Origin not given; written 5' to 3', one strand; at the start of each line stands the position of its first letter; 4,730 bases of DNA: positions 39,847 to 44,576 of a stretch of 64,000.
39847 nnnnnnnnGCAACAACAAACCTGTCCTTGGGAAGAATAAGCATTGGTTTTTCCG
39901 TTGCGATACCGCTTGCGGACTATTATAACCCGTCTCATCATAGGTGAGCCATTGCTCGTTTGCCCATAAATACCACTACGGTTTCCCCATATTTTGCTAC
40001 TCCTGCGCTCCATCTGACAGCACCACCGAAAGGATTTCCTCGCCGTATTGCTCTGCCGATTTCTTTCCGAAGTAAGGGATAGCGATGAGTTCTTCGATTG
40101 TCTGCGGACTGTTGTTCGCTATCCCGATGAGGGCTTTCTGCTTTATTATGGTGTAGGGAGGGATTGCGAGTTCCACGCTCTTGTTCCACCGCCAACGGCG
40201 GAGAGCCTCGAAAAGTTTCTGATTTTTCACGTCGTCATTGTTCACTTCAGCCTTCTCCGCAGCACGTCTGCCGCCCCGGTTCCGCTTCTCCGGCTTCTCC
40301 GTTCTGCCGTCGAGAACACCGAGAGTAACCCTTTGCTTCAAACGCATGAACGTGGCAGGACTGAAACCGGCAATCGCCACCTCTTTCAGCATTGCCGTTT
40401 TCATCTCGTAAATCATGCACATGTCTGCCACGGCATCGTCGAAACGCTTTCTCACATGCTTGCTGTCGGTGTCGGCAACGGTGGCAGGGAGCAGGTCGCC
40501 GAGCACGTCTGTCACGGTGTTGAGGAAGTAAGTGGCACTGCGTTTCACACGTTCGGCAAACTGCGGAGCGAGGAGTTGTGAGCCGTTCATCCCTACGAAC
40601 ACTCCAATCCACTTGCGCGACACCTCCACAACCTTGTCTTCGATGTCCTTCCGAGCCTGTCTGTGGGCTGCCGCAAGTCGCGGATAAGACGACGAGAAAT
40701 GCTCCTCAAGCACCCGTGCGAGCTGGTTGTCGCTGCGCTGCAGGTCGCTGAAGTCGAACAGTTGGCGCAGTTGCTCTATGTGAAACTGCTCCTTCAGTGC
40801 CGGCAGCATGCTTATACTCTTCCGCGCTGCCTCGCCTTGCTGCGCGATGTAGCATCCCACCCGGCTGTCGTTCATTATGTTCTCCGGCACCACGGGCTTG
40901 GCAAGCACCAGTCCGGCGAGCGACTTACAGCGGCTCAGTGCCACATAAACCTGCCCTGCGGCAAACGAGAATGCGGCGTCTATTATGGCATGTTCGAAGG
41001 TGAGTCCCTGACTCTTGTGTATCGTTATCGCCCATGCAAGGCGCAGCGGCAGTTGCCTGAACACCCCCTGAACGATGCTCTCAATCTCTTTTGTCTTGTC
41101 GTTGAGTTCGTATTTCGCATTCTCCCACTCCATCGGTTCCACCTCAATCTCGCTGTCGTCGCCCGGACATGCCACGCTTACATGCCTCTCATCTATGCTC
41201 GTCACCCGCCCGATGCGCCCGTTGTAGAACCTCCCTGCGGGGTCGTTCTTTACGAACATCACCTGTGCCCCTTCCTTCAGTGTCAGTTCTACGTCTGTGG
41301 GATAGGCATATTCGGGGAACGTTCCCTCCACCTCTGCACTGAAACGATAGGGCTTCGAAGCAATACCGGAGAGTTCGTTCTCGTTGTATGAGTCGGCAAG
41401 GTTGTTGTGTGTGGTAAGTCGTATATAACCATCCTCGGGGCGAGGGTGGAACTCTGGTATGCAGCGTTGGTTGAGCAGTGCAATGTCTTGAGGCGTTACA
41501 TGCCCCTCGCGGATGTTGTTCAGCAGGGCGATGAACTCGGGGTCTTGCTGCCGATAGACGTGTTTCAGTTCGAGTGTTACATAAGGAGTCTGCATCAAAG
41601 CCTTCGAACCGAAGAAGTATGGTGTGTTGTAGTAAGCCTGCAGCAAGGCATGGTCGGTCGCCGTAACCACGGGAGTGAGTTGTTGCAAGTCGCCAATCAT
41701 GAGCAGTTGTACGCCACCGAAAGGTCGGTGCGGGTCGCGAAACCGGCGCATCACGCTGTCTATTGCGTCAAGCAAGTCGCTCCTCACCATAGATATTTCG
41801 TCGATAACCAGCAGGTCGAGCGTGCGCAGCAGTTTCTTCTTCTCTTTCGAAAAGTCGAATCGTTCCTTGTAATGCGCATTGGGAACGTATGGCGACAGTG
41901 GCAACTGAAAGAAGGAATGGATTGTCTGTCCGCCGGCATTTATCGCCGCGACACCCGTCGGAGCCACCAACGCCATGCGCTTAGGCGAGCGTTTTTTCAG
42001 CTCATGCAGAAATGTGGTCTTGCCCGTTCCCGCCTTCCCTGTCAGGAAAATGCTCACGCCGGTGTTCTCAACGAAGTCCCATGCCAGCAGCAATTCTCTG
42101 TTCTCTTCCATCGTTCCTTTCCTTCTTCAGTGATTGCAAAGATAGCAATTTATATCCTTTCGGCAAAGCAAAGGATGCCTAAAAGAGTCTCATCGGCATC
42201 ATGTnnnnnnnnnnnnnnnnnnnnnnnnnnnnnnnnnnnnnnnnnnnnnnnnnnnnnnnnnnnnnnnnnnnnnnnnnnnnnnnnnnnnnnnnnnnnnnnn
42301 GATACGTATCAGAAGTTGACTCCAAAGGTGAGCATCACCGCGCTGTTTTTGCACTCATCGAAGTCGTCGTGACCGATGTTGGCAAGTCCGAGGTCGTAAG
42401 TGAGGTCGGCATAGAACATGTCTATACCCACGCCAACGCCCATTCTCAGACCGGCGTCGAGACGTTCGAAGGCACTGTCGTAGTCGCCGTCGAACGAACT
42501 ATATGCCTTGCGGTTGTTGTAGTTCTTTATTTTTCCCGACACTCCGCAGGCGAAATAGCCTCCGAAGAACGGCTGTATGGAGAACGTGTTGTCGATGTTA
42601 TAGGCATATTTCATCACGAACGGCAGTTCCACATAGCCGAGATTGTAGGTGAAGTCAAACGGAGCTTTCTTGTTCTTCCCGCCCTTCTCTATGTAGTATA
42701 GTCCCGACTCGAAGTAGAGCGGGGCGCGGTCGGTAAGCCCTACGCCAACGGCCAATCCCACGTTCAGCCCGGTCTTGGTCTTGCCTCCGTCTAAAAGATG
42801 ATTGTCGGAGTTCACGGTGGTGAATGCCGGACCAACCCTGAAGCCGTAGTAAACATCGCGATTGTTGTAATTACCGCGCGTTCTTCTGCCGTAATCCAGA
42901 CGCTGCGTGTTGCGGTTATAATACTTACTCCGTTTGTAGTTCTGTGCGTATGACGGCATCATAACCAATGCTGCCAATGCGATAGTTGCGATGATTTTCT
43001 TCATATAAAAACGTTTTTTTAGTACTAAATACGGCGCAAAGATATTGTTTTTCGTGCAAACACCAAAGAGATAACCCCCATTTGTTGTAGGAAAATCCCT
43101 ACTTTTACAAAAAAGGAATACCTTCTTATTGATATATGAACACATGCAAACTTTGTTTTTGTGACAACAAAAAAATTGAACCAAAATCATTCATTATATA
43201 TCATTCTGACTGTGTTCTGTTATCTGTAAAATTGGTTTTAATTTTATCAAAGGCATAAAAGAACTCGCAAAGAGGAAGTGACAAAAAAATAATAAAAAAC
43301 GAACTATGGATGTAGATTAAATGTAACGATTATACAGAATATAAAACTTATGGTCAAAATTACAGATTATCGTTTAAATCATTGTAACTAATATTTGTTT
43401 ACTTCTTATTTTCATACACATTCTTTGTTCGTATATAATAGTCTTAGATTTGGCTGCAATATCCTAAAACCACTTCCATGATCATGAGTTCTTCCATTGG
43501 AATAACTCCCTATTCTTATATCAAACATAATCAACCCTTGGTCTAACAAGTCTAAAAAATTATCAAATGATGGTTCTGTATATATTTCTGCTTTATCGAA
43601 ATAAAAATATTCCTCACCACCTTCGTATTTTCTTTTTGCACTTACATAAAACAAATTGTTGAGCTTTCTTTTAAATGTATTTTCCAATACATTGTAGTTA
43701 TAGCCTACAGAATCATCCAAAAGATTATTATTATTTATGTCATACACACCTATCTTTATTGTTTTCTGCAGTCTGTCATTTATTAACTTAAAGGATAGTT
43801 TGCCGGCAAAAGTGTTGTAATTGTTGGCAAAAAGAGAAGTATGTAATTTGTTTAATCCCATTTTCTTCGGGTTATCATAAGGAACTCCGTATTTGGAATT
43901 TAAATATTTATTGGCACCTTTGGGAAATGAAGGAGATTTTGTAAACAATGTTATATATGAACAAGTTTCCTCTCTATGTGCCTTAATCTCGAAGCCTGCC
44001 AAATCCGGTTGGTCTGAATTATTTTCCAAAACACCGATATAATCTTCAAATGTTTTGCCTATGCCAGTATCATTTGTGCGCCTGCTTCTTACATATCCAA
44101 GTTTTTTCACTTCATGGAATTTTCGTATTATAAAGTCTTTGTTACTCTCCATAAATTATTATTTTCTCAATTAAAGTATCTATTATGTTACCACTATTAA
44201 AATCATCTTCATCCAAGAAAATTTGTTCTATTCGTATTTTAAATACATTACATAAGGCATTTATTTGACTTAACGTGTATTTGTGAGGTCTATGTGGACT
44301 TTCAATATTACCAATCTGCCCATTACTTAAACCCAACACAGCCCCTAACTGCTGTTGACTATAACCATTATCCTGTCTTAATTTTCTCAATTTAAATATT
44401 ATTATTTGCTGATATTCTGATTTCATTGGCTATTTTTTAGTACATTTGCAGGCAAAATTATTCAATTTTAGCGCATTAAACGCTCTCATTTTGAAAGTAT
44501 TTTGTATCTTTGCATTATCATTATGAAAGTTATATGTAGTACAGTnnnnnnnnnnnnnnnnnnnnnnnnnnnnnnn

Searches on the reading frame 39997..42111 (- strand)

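Call 8: search_protein_families(library=pfam, proteins=[window:39997-42111:-], max_evalue=0.01)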
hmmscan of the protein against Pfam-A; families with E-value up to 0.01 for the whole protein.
window:39997-42111:- (704 aa): 12 families
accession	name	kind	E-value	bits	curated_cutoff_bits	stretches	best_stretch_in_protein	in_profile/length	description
PF05970.20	PIF1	-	5.4e-30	105.1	25.9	1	14-206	18-218/223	PIF1-like helicase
PF00570.28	HRDC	-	2.1e-17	63.2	23.8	1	631-697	2-68/68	HRDC domain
PF13604.12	AAA_30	-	3.2e-15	56.8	27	1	20-215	20-182/191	AAA domain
PF13245.12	AAA_19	-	2.8e-11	44.2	25.1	1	21-148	14-132/134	AAA domain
PF13538.12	UvrD_C_2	-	1.6e-06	28.3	27.4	1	358-402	1-52/52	UvrD-like helicase C-terminal domain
PF13401.12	AAA_22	-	3.9e-06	27.6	27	1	20-141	7-123/130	AAA domain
PF13479.12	AAA_24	-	2.3e-05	24.8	27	1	18-123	2-90/195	AAA domain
PF13191.12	AAA_16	-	3.5e-05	24.8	32.6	1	7-130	12-133/167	AAA ATPase domain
PF18335.7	SH3_13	-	6.6e-05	23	41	1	277-310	25-58/65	ATP-dependent RecD-like DNA helicase SH3 domain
PF01443.25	Viral_helicase1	-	0.0001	22.6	21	0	332-397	152-222/228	Viral superfamily 1 RNA helicase core domain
PF02689.20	Herpes_Helicase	-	0.0025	16.3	27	0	361-422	732-795/808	Helicase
PF13238.12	AAA_18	-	0.0027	18.6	29.4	1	21-42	1-22/128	AAA domain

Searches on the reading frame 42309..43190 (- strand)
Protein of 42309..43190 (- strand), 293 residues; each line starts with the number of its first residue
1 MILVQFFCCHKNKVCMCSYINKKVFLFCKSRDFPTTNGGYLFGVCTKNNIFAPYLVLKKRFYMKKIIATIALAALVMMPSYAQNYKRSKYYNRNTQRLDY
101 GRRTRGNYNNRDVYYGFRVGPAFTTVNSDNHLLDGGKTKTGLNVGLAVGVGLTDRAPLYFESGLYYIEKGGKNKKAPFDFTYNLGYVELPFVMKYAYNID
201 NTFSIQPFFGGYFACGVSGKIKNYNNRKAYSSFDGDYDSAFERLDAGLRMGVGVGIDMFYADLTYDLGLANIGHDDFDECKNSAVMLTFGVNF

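Call 8: search_protein_families(library=pfam, proteins=[window:42309-43190:-], max_evalue=0.01)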
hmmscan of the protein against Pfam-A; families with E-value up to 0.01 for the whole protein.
window:42309-43190:- (293 aa): 2 families
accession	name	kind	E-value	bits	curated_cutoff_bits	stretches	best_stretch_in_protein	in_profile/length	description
PF13568.12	OMP_b-brl_2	-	7.5e-11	42.9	27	1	111-272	7-173/175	Outer membrane protein beta-barrel domain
PF13505.12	OMP_b-brl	-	1.2e-06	29.3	28.7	1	116-293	21-175/175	Outer membrane protein beta-barrel domain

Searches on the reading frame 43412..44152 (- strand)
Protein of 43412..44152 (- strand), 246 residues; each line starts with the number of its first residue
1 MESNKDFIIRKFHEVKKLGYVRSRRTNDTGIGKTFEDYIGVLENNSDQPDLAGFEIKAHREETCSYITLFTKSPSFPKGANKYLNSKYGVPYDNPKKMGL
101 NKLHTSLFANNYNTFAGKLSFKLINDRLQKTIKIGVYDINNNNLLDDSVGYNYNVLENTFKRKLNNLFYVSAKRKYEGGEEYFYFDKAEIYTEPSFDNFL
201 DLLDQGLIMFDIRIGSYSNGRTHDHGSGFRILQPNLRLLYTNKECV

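Call 8: search_protein_families(library=pfam, proteins=[window:43412-44152:-], max_evalue=0.01)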
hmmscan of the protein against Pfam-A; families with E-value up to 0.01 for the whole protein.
window:43412-44152:- (246 aa): 1 family
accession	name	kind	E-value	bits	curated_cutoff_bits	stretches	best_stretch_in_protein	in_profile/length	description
PF15515.12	MvaI_BcnI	-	2.1e-64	218.1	25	1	9-240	1-227/227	MvaI/BcnI restriction endonuclease family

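Call 10: search_solved_structures(query=window:43412-44152:-, max_evalue=0.01, show_alignments=2)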
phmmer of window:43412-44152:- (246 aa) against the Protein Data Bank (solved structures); distinct sequences matched with E-value up to 0.01: 2.
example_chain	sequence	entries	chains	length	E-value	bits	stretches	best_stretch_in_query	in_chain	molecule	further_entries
2oa9_A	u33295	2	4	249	4.1e-36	128.4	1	15-235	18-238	R.MvaI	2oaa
2odh_A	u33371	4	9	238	1.7e-12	51.1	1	4-244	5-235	R.BcnI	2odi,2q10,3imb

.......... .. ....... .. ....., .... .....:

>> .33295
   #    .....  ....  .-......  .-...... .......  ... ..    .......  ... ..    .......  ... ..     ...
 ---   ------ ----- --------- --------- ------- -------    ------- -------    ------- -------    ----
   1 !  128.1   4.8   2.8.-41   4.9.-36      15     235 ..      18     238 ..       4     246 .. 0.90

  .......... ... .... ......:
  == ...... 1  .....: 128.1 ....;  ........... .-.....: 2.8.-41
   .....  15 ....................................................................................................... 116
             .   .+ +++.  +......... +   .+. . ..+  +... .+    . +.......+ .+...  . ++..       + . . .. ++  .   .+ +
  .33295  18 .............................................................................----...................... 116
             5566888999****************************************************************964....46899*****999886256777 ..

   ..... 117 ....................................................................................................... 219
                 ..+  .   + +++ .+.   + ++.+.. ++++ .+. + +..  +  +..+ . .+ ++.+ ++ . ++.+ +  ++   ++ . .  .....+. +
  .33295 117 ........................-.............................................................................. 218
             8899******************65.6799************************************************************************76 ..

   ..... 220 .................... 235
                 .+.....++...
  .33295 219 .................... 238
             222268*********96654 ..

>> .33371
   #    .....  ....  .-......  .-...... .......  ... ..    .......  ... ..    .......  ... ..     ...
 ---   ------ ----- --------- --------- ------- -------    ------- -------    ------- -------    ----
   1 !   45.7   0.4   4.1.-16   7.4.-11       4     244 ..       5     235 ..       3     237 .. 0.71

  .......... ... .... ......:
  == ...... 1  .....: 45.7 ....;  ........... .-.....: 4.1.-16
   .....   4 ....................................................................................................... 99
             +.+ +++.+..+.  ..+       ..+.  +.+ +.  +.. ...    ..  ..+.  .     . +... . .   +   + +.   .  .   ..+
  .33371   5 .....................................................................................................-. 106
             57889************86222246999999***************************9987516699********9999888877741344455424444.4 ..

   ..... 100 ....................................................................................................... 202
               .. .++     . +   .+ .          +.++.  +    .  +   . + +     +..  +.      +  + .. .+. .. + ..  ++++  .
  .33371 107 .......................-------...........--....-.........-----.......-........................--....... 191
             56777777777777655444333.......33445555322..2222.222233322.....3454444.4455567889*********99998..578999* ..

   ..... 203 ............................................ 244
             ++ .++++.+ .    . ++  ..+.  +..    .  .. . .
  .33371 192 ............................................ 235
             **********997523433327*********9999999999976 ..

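Call 13: find_related_loci(query=window:43412-44152:-, collection=genome_contigs, flank=6000)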
Query window:43412-44152:- (246 aa) in genome_contigs; peptide patterns used: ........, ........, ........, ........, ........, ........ (x = any residue, [..] = any of these).
81 stretches matched a pattern; 35 encode a relative of the query (tblastn E <= 1e-3); 35 distinct loci.
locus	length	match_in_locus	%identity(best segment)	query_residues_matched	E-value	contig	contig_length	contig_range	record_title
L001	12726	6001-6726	71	4-246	6e-117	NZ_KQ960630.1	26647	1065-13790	Prevotella sp. DNF00663 Scaffold154, whole genome shotgun sequence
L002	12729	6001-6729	69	4-246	1e-112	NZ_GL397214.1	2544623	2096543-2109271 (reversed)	Hoylesella marshii DSM 16973 = JCM 13450 strain DSM 16973 SCAFFOLD1, whole genome shotgun sequence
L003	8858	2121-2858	69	1-246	3e-112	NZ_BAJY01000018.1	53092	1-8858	Prevotella falsenii DSM 22864 = JCM 15124, whole genome shotgun sequence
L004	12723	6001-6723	62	8-246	4e-100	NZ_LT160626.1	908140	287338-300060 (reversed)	Prevotella phocaeensis strain SN19, whole genome shotgun sequence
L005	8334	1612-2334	61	8-246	9e-100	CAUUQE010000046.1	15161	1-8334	MAG TPA_asm: uncultured Prevotella sp. isolate SRR23388440_bin.22_MetaWRAP_v1.3_MAG genome assembly, contig: ERZ21659798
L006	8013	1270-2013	62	1-246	7e-99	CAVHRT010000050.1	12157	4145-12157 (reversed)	Flexilinea sp. isolate H07651-L1_cleanbin_000003 genome assembly, contig: Spades_H07651-L1_contig_711, whole genome shot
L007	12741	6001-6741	60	2-246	2e-98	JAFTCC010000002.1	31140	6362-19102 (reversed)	MAG: Paludibacteraceae bacterium isolate RGIG3683 Goat_Rumen.Co__c51281, whole genome shotgun sequence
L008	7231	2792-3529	59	4-246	3e-91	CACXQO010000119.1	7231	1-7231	MAG: uncultured Bacteroidia bacterium isolate RUG11504 genome assembly, contig: RUG11504_asm_119, whole genome shotgun s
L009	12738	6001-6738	58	4-246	7e-91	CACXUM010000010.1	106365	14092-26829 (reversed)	MAG: uncultured Bacteroidia bacterium isolate RUG11609 genome assembly, contig: RUG11609_asm_10, whole genome shotgun se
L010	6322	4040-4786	60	1-246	8e-91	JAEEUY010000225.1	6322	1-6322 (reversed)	MAG: Bacteroidales bacterium isolate Tb.RUG.44 k141_11107378_flag=1_multi=91.9170_len=6322, whole genome shotgun sequenc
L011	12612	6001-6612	60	45-246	1e-74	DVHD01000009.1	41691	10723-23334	MAG TPA_asm: Candidatus Limisoma gallistercoris isolate CHK136-1475 CHK136__C8802_L41691_ERR2241905, whole genome shotgu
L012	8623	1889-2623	44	4-246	3e-61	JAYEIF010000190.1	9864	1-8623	MAG: Candidatus Zixiibacteriota bacterium isolate MAG198 MAG198_190, whole genome shotgun sequence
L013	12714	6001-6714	42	10-245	2e-55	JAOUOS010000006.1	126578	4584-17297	MAG: Spirochaetia bacterium isolate 8_1_Oct_SF_Bin24 8_1_Oct_SF_Bin24_scaffold_54_c1, whole genome shotgun sequence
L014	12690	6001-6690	41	9-236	4e-53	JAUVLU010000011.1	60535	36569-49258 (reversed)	MAG: Candidatus Cloacimonadota bacterium isolate CSMAG_514 CSMAG_514_k141_552552_length_60535_cov_136.9505, whole genome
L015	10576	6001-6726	42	1-240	5e-53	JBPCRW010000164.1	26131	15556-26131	MAG: Pyrinomonadaceae bacterium isolate TH_ant_mag_244 k127_6138929, whole genome shotgun sequence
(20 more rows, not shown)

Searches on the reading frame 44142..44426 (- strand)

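Call 8: search_protein_families(library=pfam, proteins=[window:44142-44426:-], max_evalue=0.01)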
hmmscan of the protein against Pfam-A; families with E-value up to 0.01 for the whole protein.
window:44142-44426:- (94 aa): 5 families
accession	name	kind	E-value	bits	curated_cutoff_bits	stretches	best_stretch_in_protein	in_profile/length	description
PF13443.12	HTH_26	-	2.3e-07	31.4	22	1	12-74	1-62/63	Cro/C1-type HTH DNA-binding domain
PF01381.28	HTH_3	-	6.8e-07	29.7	23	1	13-60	1-49/55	Helix-turn-helix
PF13560.12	HTH_31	-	2e-05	25.3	27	1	13-62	6-54/64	Helix-turn-helix domain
PF12844.13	HTH_19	-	0.0006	20.1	30.2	1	12-68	3-57/64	Helix-turn-helix domain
PF04545.22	Sigma70_r4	-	0.0019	18.1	24.1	1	15-42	17-41/50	Sigma-70, region 4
